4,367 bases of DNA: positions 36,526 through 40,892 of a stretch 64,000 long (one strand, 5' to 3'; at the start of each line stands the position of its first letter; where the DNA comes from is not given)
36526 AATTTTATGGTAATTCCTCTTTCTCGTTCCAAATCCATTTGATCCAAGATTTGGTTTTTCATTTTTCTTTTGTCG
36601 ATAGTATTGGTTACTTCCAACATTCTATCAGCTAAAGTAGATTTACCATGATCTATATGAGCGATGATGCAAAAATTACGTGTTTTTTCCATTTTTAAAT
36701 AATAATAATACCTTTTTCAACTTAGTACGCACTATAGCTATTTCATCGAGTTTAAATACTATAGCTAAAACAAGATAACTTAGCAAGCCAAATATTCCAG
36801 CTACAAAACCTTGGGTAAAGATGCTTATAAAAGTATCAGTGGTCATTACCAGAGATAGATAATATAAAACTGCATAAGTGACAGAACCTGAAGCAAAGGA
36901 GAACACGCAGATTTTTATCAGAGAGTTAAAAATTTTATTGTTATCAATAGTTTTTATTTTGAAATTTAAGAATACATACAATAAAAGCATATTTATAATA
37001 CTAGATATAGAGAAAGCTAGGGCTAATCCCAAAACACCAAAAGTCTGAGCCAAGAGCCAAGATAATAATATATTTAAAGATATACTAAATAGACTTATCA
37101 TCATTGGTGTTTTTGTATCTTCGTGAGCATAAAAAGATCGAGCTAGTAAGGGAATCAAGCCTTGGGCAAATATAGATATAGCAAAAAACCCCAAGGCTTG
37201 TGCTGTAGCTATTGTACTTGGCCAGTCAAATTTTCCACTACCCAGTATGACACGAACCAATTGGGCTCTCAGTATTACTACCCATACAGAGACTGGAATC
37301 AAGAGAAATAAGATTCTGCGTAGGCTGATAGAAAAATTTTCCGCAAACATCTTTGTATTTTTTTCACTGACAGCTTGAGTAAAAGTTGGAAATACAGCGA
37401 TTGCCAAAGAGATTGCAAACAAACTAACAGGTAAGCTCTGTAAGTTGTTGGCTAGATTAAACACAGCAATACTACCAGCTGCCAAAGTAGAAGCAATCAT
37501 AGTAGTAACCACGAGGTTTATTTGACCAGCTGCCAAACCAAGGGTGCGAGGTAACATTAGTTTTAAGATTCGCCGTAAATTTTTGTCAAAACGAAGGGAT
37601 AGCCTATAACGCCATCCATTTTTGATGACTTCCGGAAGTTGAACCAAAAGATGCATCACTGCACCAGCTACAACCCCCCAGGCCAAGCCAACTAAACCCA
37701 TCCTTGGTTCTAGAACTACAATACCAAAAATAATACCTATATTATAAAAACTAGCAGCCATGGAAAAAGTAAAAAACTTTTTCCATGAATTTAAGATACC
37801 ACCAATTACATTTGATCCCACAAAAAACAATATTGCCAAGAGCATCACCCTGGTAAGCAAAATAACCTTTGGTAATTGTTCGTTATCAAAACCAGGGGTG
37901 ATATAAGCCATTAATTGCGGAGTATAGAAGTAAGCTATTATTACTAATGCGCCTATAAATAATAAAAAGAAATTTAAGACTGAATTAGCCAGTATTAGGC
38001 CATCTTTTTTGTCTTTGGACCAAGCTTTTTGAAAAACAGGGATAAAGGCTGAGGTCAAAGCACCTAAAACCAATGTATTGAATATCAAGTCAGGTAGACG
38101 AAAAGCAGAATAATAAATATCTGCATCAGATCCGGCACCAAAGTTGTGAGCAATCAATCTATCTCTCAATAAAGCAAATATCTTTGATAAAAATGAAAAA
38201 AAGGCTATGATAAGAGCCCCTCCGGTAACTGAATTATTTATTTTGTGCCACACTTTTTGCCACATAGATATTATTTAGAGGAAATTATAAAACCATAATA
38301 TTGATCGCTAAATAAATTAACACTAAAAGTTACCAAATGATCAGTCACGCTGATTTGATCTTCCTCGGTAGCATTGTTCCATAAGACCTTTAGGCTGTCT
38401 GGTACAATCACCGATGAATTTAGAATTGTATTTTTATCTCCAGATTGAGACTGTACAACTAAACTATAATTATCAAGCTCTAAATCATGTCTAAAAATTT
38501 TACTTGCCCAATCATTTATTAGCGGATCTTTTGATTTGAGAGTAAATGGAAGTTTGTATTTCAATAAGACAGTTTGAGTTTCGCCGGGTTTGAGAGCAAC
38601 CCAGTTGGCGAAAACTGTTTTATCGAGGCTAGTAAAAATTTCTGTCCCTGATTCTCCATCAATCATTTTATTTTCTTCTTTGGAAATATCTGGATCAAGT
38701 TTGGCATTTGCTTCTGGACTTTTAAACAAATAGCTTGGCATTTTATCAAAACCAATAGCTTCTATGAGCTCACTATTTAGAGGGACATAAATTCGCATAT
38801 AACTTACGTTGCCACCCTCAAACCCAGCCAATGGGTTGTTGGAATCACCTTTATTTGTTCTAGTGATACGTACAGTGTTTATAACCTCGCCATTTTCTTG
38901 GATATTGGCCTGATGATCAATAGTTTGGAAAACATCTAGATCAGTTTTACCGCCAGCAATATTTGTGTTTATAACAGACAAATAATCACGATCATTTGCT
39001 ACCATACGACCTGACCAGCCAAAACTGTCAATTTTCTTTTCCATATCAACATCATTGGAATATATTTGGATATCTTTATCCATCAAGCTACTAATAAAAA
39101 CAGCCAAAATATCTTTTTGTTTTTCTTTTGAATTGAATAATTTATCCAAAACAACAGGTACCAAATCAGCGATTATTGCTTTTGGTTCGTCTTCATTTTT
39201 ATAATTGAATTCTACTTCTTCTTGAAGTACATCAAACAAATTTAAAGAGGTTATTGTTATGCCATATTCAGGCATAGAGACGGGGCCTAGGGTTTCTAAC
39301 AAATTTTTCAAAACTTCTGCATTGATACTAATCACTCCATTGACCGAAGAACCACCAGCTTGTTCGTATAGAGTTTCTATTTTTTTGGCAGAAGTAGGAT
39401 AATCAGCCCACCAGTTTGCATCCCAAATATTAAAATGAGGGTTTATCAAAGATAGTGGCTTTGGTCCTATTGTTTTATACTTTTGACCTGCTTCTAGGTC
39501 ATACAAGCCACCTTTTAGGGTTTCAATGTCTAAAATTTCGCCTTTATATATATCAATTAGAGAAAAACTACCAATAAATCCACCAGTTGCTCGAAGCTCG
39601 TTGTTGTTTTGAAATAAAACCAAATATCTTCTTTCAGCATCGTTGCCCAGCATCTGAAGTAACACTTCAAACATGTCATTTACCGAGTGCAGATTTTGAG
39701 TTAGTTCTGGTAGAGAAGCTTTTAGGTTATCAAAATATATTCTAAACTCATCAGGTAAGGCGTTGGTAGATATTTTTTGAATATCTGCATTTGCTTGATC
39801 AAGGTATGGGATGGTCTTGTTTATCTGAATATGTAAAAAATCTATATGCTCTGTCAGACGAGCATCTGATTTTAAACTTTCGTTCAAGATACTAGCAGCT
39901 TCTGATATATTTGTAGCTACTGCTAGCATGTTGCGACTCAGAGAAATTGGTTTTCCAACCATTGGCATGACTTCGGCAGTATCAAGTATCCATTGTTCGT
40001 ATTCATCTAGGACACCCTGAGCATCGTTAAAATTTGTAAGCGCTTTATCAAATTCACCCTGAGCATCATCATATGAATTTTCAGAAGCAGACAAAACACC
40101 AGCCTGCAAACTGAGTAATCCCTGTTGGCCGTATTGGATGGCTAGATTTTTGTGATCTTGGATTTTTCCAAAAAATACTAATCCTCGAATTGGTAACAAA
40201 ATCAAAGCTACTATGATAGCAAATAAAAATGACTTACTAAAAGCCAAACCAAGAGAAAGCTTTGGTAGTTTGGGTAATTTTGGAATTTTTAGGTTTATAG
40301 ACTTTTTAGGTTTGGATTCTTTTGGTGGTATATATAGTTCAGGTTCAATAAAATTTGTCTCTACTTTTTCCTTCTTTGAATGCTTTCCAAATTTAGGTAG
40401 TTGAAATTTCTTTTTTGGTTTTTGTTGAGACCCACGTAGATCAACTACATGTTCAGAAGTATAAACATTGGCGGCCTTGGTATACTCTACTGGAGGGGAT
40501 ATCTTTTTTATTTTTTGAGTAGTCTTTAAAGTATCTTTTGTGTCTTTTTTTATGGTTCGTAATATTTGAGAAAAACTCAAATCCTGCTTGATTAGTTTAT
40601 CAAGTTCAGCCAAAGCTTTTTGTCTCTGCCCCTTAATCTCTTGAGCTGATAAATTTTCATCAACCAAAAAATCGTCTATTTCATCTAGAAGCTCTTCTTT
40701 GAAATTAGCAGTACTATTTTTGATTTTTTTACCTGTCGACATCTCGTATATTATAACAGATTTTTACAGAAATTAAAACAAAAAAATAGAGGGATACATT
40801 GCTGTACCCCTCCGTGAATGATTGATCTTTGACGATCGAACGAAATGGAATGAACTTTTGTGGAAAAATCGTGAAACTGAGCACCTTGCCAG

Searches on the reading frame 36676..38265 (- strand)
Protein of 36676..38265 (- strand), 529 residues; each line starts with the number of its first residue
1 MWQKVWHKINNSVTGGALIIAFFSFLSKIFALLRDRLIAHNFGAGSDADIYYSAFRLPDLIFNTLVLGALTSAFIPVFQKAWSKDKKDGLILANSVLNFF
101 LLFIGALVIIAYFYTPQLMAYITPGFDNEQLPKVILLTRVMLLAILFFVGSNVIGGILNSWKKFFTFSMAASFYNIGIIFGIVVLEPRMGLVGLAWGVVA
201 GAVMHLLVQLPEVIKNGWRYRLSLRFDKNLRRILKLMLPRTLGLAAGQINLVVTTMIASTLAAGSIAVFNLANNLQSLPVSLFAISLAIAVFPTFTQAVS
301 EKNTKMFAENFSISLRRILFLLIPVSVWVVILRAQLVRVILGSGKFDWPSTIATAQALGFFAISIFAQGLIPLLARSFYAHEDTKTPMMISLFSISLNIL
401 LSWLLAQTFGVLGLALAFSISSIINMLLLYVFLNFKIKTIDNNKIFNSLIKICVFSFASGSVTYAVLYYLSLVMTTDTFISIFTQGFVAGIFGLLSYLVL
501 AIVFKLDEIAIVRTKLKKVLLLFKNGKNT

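Call 11: search_protein_families(library=pfam, proteins=[window:36676-38265:-])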
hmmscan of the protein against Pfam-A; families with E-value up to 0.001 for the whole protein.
window:36676-38265:- (529 aa): 3 families
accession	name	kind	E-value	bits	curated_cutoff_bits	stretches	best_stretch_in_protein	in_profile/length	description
PF03023.19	MurJ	-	4.7e-97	325.9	27.4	1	38-471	1-438/451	Lipid II flippase MurJ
PF01554.23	MatE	-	4e-12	46.6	24.9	1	252-404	14-161/161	MatE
PF13440.11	Polysacc_synt_3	-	5.7e-09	36.1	23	1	98-343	51-286/293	Polysaccharide biosynthesis protein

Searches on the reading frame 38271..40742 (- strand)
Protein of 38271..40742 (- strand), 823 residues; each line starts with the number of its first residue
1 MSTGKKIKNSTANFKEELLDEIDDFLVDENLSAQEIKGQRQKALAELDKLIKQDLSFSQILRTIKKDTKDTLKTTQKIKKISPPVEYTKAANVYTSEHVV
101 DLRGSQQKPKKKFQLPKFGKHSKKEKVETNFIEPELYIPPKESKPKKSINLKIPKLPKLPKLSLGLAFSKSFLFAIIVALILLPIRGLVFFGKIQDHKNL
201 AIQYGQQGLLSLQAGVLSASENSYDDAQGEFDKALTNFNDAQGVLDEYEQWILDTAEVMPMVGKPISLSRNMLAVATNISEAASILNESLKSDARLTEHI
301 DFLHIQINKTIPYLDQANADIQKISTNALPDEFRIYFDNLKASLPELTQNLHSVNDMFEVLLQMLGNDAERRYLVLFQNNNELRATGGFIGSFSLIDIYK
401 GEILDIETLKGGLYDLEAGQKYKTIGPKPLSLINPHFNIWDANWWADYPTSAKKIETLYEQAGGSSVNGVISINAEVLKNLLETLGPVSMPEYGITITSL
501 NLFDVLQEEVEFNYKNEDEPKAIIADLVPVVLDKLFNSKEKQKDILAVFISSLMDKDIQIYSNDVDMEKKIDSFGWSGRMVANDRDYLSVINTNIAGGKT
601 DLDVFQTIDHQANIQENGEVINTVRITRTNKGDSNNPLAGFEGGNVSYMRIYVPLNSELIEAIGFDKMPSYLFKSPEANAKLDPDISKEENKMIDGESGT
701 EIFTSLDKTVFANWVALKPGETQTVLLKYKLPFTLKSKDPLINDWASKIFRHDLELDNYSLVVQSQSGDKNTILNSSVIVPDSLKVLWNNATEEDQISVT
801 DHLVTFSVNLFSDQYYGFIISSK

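Call 11: search_protein_families(library=pfam, proteins=[window:38271-40742:-])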
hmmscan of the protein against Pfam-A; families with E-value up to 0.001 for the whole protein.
window:38271-40742:- (823 aa): 1 family
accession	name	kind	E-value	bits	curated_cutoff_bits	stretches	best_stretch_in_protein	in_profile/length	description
PF13196.11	DUF4012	-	6.9e-28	98.4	28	1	369-510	2-143/144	Protein of unknown function (DUF4012)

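Call 12: find_related_loci(query=window:38271-40742:-, collection=genome_contigs, flank=4000)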
Query window:38271-40742:- (823 aa) in genome_contigs; peptide patterns used: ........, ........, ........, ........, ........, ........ (x = any residue, [..] = any of these).
104 stretches matched a pattern; 36 encode a relative of the query (tblastn E <= 1e-3); 36 distinct loci.
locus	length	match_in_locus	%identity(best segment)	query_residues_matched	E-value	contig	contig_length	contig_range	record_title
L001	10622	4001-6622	53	1-823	0e+0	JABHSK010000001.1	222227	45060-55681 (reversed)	MAG: Candidatus Parcubacteria bacterium isolate SI039_bin36 k141_2370119, whole genome shotgun sequence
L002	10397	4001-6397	54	5-823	0e+0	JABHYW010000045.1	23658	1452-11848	MAG: Candidatus Komeilibacteria bacterium isolate SI047_bin69 k141_1032138, whole genome shotgun sequence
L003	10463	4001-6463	54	5-823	0e+0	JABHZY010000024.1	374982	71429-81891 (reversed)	MAG: Candidatus Komeilibacteria bacterium isolate SI047_bin95 k141_1450149, whole genome shotgun sequence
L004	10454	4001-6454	53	1-823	0e+0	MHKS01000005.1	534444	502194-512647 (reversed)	MAG: Candidatus Komeilibacteria bacterium RIFOXYD1_FULL_37_29 rifoxyd1_full_scaffold_8, whole genome shotgun sequence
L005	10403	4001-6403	53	8-823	0e+0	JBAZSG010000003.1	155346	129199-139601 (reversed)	MAG: Patescibacteria group bacterium isolate SO_2017_GW1_168 NODE_767_length_155346_cov_2.394681_OW334_2017, whole genom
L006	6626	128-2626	53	3-822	0e+0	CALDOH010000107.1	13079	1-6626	MAG TPA_asm: uncultured bacterium isolate ERR2206790_bin.27_CONCOCT_v1.1_MAG genome assembly, contig: ERZ890879.1250, wh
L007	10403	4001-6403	53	1-823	0e+0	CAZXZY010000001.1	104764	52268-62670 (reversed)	MAG TPA_asm: uncultured Gammaproteobacteria bacterium isolate binchicken_co28_77 genome assembly, contig: NODE_134_lengt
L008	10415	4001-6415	52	2-823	0e+0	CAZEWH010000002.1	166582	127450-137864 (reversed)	MAG TPA_asm: uncultured Gammaproteobacteria bacterium isolate SRP077602_co5_241 genome assembly, contig: NODE_167_length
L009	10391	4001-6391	56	25-823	0e+0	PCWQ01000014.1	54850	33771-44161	MAG: Candidatus Komeilibacteria bacterium CG11_big_fil_rev_8_21_14_0_20_36_20 CG11_8_21_14_0.20_scaffold_210_c, whole ge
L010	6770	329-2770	51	1-822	0e+0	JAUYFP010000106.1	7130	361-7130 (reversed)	MAG: bacterium isolate C21_metabat.bin.20 C21_k141_48936, whole genome shotgun sequence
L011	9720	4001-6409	53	2-823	0e+0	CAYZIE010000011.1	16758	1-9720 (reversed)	MAG TPA_asm: uncultured Gammaproteobacteria bacterium isolate SRP200020_co5_182 genome assembly, contig: NODE_5256_lengt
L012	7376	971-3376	52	5-819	0e+0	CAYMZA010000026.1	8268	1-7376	MAG TPA_asm: uncultured Gammaproteobacteria bacterium isolate SRP200020_co3_139 genome assembly, contig: NODE_12117_leng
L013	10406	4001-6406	50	5-823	0e+0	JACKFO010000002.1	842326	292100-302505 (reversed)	MAG: Candidatus Nomurabacteria bacterium isolate HK-STAS-PATE-4 HK-STAS-PATE-4_2, whole genome shotgun sequence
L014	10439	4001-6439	49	14-823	0e+0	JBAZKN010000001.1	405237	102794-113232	MAG: Patescibacteria group bacterium isolate SO_2017_LW4_144 scaffold_63_c1_LW137-91_2017, whole genome shotgun sequence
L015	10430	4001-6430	49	13-820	0e+0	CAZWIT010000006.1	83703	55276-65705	MAG TPA_asm: uncultured Gammaproteobacteria bacterium isolate SRP300315_co1_55 genome assembly, contig: NODE_148_length_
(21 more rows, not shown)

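Call 16: find_homologous_proteins(query=window:38271-40742:-, max_evalue=1e-50)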
Query window:38271-40742:- (823 aa): 601 proteins with E <= 1e-50 among 8000 candidates; the best 120 are listed.
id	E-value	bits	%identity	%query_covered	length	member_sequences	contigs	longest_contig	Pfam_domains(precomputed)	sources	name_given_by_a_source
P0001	0.0e+0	1818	100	100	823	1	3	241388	PF13196.12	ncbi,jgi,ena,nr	ncbi:DUF4012 domain-containing protein [Candidatus Parcubacteria bacterium]|jgi:tetratricopeptide (T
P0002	0.0e+0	1415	75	100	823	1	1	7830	PF13196.12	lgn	-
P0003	7.4e-290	982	56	97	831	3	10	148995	PF13196.12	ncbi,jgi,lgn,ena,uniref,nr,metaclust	ncbi:MAG: hypothetical protein COV55_04345 [Candidatus Komeilibacteria bacterium CG11_big_fil_rev_8_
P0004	7.2e-286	969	54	100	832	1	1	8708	PF13196.12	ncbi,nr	ncbi:DUF4012 domain-containing protein [bacterium]|nr:DUF4012 domain-containing protein [bacterium]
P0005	3.7e-284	964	53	100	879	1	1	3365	PF13196.12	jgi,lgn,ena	-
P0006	3.1e-282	957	57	100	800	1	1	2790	PF13196.12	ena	-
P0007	3.0e-281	954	53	100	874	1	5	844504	PF13196.12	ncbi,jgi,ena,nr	ncbi:DUF4012 domain-containing protein [Candidatus Parcubacteria bacterium]|jgi:hypothetical protein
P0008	2.5e-278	944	52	96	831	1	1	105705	PF13196.12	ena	-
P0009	3.5e-277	940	53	100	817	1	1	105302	PF13196.12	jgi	jgi:hypothetical protein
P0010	1.7e-276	938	54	99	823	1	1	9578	PF13196.12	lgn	-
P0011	8.3e-276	936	54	97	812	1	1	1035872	PF13196.12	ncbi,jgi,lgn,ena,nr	ncbi:DUF4012 domain-containing protein [Patescibacteria group bacterium]|nr:DUF4012 domain-containin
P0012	2.4e-275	934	54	100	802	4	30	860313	PF13196.12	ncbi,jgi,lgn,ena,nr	ncbi:MAG: DUF4012 domain-containing protein [Candidatus Komeilibacteria bacterium]|jgi:hypothetical 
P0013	3.0e-275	934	54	99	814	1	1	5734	PF13196.12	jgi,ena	-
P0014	5.3e-274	930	54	97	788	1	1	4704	PF13196.12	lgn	-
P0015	8.2e-274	929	53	100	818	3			PF13196.12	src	-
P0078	1.1e-197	678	65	56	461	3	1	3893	PF13196.12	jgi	-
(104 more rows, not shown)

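Call 17: find_encoding_contigs(protein=window:38271-40742:-, flank=3000, max_places=6)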
Protein window:38271-40742:- (823 aa): 7 contigs read that carry it; 4 places shown.
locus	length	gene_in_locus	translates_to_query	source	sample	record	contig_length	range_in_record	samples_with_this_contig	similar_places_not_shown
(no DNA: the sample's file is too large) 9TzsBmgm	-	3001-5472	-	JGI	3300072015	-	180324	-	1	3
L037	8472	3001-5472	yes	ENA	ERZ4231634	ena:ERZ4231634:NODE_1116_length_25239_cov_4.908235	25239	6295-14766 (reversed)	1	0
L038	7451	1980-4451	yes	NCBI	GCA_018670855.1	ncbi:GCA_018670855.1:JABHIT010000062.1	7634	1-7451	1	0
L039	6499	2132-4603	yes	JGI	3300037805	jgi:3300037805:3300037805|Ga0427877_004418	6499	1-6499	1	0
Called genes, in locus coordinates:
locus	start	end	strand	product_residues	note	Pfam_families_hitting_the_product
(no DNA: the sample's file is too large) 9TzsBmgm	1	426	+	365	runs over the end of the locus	PF13439:Glyco_transf_4, PF00534:Glycos_transf_1, PF13692:Glyco_trans_1_4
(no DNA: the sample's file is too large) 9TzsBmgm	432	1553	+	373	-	PF13439:Glyco_transf_4, PF13579:Glyco_trans_4_4 (weak), PF20706:GT4-conflict, PF00534:Glycos_transf_1, PF13692:Glyco_trans_1_4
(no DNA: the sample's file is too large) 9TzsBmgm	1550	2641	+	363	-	PF13439:Glyco_transf_4, PF00534:Glycos_transf_1, PF13692:Glyco_trans_1_4, PF20706:GT4-conflict, PF13524:Glyco_trans_1_2 (weak)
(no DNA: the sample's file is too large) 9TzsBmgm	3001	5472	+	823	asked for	PF13196:DUF4012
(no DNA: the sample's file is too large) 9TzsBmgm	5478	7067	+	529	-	PF03023:MurJ, PF13440:Polysacc_synt_3 (weak), PF01554:MatE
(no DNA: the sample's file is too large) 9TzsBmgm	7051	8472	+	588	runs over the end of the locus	PF00009:GTP_EFTU, PF01926:MMR_HSR1 (faint), PF03144:GTP_EFTU_D2, PF00679:EFG_C, PF06421:LepA_C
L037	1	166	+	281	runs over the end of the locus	-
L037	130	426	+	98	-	-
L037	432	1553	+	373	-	PF13439:Glyco_transf_4, PF13579:Glyco_trans_4_4 (weak), PF20706:GT4-conflict (weak), PF00534:Glycos_transf_1, PF13692:Glyco_trans_1_4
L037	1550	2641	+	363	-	PF13439:Glyco_transf_4, PF00534:Glycos_transf_1, PF13692:Glyco_trans_1_4, PF20706:GT4-conflict, PF13524:Glyco_trans_1_2 (weak)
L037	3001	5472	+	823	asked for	PF13196:DUF4012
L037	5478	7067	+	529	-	PF03023:MurJ, PF13440:Polysacc_synt_3 (weak), PF01554:MatE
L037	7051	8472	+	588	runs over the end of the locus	PF00009:GTP_EFTU, PF01926:MMR_HSR1 (faint), PF03144:GTP_EFTU_D2, PF00679:EFG_C, PF06421:LepA_C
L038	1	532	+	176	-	PF00534:Glycos_transf_1, PF13692:Glyco_trans_1_4, PF20706:GT4-conflict (weak)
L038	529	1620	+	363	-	PF13439:Glyco_transf_4, PF00534:Glycos_transf_1, PF13692:Glyco_trans_1_4, PF20706:GT4-conflict, PF13524:Glyco_trans_1_2 (weak)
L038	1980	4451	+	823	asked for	PF13196:DUF4012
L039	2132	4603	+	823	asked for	PF13196:DUF4012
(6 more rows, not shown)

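Call 18: find_encoding_contigs(protein=P0002, flank=5000, max_places=4)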
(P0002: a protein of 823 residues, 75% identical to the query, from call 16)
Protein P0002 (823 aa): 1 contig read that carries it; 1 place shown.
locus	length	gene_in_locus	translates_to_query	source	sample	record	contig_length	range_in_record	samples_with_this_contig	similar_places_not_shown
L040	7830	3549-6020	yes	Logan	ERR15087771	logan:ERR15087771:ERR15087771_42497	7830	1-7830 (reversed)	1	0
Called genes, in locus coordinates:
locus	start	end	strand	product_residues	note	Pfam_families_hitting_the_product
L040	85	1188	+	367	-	PF13439:Glyco_transf_4, PF00534:Glycos_transf_1, PF13692:Glyco_trans_1_4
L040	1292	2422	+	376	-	PF13439:Glyco_transf_4, PF13579:Glyco_trans_4_4 (weak), PF20706:GT4-conflict, PF00534:Glycos_transf_1, PF13692:Glyco_trans_1_4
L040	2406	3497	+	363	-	PF13524:Glyco_trans_1_2 (faint), PF13439:Glyco_transf_4, PF20706:GT4-conflict, PF00534:Glycos_transf_1, PF13692:Glyco_trans_1_4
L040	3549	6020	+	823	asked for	PF13196:DUF4012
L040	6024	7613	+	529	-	PF03023:MurJ, PF01943:Polysacc_synt (weak), PF13440:Polysacc_synt_3 (weak), PF01554:MatE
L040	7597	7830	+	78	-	?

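Call 78: find_encoding_contigs(protein=P0078, flank=4000, max_places=3)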
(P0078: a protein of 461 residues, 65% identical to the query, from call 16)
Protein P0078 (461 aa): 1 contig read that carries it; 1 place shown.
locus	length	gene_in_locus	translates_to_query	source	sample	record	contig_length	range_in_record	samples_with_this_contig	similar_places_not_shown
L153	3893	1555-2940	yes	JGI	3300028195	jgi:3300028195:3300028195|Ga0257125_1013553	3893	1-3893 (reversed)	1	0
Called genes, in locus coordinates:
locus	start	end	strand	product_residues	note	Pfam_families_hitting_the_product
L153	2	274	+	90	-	?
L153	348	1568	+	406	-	-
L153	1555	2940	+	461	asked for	PF13196:DUF4012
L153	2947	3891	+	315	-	?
